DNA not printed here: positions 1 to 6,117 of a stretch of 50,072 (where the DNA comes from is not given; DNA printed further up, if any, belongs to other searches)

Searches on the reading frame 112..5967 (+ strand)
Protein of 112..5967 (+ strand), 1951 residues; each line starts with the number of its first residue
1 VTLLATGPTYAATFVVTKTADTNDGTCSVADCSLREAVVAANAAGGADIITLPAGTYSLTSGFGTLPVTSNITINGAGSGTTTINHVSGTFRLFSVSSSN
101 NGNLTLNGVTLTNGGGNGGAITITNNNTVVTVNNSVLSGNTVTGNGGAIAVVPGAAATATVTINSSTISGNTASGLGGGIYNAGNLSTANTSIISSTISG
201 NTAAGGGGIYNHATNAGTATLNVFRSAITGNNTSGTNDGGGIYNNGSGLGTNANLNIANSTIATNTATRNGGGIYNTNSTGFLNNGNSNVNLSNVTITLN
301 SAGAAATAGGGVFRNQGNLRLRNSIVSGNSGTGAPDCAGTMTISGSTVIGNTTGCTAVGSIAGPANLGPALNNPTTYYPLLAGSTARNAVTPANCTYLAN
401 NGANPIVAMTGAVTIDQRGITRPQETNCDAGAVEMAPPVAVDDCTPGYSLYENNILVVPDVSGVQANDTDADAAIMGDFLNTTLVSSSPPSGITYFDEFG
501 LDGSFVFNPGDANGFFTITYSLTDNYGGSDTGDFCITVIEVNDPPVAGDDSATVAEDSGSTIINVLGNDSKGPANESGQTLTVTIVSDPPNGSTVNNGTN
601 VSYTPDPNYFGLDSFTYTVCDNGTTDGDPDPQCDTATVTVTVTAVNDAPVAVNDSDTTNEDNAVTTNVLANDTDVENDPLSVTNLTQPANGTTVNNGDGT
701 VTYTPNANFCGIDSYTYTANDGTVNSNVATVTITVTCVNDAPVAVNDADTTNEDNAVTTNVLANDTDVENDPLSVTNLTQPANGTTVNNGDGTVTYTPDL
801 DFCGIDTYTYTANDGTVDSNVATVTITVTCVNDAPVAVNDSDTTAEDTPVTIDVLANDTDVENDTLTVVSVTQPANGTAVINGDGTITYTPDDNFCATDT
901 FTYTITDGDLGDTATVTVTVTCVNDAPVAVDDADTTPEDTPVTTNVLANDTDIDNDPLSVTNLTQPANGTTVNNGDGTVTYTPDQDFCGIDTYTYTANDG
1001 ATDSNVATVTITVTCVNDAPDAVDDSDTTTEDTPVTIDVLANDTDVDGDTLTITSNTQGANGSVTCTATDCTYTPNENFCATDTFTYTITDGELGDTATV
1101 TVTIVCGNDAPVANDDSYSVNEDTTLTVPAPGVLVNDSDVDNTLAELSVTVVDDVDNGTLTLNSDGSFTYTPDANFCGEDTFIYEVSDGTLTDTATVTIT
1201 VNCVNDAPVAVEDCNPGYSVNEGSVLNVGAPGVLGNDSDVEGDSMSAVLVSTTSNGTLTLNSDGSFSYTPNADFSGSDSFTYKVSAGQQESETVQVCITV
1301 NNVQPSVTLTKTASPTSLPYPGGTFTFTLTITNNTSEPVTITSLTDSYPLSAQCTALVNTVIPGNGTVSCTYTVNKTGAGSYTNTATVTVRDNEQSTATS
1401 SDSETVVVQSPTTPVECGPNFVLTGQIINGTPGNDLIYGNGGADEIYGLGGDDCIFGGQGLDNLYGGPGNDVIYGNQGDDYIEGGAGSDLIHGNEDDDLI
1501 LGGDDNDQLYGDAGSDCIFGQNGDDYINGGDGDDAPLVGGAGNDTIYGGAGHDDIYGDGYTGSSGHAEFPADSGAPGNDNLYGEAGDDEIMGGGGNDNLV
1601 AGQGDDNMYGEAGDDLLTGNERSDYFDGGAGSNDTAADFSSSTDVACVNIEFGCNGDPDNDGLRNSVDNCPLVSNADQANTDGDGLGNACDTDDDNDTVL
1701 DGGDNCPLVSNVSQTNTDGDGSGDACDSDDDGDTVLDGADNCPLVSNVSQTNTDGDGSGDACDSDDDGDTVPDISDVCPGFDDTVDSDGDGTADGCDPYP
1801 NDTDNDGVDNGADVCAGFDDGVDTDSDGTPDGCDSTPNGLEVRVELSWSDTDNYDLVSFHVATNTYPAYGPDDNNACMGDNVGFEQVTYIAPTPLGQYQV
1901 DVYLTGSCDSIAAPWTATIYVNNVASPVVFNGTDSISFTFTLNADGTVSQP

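Call 23: search_protein_families(library=pfam, proteins=[window:112-5967:+], max_evalue=0.001)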
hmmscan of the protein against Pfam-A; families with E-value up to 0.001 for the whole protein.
window:112-5967:+ (1951 aa): 6 families
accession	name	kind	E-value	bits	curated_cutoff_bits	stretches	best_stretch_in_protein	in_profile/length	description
PF17963.7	Big_9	-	5.5e-167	543.6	23.6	9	832-919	1-89/89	Bacterial Ig domain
PF17892.7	Cadherin_5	-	2e-153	499.3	26.5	8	831-921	1-98/98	Cadherin-like domain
PF17803.7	Cadherin_4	-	1.7e-144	471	25.1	8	822-889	1-71/71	Bacterial cadherin-like domain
PF00353.25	HemolysinCabind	-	2e-30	104.8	23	6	1456-1491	1-36/36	RTX calcium-binding nonapeptide repeat (4 copies)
PF02412.23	TSP_3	-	2.8e-26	91.3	25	4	1717-1750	3-36/36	Thrombospondin type 3 repeat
PF19076.6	CshA_repeat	-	6.4e-07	30.4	27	0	1132-1181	46-81/103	Surface adhesin CshA repetitive domain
